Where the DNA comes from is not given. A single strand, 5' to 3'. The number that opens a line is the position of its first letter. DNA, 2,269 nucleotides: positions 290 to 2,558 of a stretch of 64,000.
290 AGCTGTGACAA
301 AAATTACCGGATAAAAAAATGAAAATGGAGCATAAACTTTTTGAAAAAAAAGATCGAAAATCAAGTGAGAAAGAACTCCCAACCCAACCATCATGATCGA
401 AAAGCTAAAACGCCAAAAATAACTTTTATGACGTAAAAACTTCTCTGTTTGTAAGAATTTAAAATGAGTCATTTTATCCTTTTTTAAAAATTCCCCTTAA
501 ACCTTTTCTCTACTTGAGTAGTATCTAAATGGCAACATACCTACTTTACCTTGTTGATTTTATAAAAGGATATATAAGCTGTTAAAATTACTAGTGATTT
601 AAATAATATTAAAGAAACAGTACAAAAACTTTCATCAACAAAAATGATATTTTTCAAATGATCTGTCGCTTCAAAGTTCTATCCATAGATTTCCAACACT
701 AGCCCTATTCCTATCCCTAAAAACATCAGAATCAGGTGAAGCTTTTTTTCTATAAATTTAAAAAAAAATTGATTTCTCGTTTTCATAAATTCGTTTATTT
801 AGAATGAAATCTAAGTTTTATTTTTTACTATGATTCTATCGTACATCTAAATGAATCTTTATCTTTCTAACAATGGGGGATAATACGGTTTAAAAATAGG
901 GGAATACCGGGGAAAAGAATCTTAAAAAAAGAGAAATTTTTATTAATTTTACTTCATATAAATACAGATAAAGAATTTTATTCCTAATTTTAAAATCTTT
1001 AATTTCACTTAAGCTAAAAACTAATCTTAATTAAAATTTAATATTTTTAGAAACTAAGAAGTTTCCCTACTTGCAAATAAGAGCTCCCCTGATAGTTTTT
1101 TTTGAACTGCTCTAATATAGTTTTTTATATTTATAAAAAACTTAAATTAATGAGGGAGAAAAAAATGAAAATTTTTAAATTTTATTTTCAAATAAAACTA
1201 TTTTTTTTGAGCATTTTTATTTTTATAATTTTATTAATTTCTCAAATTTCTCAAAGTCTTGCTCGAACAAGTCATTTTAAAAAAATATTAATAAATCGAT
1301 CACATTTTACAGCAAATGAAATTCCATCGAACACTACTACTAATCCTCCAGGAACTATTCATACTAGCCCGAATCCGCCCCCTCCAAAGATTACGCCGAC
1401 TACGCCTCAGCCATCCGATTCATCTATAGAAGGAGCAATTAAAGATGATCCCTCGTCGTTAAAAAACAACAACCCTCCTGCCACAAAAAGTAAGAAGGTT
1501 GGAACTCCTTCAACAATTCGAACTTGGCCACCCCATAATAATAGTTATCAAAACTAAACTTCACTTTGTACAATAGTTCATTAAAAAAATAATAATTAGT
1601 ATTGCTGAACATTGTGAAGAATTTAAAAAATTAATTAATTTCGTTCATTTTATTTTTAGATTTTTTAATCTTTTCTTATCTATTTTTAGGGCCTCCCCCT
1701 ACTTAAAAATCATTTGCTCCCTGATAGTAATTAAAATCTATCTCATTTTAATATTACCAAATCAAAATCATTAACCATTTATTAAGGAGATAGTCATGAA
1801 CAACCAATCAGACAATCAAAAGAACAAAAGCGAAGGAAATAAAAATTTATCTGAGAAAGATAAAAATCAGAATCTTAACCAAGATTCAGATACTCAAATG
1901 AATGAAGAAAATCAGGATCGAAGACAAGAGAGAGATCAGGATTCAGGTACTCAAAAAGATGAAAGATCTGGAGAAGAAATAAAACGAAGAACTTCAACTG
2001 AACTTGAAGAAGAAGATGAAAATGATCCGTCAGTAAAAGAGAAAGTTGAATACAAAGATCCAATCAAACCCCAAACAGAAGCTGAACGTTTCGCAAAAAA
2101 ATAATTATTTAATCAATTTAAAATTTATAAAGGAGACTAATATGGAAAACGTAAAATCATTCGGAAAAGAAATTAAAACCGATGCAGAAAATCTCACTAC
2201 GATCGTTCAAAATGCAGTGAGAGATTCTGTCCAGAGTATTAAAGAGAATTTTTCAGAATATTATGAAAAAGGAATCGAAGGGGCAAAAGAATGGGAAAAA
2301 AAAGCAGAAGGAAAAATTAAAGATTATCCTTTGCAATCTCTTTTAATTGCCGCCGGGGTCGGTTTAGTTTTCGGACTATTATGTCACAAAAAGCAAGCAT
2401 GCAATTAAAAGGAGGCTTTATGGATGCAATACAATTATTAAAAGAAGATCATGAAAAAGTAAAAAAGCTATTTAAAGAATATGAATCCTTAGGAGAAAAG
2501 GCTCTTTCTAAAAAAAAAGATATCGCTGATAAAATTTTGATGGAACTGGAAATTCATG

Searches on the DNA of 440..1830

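Call 67: search_rna_families(source=window, start=440, end=1830, threshold=evalue, max_evalue=1)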
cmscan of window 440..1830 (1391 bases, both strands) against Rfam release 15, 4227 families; matches with E-value up to 1: 0.
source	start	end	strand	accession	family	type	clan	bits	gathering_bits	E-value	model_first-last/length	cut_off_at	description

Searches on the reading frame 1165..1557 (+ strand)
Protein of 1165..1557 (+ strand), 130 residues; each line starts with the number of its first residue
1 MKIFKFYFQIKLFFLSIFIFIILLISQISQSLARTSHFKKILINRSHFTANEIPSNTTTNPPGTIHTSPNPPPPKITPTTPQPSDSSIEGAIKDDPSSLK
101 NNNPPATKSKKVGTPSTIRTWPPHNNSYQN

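Call 13: search_protein_families(library=pfam, proteins=[window:1165-1557:+], max_evalue=0.01)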
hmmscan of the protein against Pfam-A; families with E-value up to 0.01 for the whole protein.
window:1165-1557:+ (130 aa): 0 families

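Call 54: search_protein_families(library=ncbifam, proteins=[window:1165-1557:+], max_evalue=0.001)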
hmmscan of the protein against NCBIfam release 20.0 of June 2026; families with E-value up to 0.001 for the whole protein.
window:1165-1557:+ (130 aa): 0 families

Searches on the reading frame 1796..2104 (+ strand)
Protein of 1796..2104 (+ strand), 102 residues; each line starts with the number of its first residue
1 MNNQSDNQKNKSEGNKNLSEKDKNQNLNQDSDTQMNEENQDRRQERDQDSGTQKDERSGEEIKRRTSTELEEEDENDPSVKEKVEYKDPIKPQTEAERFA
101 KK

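Call 10: find_encoding_contigs(protein=window:1796-2104:+, flank=3000, max_places=6)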
Protein window:1796-2104:+ (102 aa): 1 contig read that carries it; 1 place shown.
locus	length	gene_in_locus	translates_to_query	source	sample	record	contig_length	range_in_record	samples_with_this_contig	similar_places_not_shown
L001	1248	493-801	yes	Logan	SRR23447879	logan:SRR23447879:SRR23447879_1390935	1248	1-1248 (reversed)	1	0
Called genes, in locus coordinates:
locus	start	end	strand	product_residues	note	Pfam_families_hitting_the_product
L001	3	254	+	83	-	?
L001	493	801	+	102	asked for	-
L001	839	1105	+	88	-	-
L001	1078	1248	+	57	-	?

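Call 13: search_protein_families(library=pfam, proteins=[window:1796-2104:+], max_evalue=0.01)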
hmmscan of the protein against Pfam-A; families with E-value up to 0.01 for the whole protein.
window:1796-2104:+ (102 aa): 0 families

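Call 54: search_protein_families(library=ncbifam, proteins=[window:1796-2104:+], max_evalue=0.001)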
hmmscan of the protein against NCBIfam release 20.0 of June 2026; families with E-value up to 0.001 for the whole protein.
window:1796-2104:+ (102 aa): 0 families

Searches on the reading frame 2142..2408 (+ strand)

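Call 13: search_protein_families(library=pfam, proteins=[window:2142-2408:+], max_evalue=0.01)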
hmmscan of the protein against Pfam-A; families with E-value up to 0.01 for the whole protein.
window:2142-2408:+ (88 aa): 1 family
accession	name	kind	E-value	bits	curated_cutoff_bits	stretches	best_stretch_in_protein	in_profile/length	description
PF19029.5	DUF883_C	-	0.00087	19.3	27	1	60-80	6-26/30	DUF883 C-terminal glycine zipper region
